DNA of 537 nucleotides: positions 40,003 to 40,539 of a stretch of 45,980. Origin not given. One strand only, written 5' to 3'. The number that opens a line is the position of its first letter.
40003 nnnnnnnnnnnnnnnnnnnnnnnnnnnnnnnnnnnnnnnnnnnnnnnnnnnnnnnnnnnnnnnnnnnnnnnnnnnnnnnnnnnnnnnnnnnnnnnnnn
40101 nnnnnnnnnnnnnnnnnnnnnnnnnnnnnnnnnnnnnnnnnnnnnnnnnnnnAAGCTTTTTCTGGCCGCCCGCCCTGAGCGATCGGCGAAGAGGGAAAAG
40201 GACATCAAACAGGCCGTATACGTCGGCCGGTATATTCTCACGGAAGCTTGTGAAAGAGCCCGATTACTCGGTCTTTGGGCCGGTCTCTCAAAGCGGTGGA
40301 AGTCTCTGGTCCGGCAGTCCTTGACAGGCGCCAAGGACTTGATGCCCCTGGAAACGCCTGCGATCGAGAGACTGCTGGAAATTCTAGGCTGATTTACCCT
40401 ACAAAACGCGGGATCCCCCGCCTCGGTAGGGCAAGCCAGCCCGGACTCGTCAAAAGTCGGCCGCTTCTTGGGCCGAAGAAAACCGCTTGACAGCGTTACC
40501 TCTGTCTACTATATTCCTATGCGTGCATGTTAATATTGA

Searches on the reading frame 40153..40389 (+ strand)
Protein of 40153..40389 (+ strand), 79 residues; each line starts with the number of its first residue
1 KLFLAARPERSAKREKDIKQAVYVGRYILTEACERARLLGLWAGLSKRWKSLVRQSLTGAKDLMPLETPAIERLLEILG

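Call 8: search_protein_families(library=pfam, proteins=[window:40153-40389:+], max_evalue=10)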
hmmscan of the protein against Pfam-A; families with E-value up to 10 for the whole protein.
seq(79 aa): 1 family
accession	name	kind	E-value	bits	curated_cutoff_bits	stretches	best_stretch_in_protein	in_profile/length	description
PF12281.14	NTP_transf_8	-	0.11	12.9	26.3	1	1-31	172-204/218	Nucleotidyltransferase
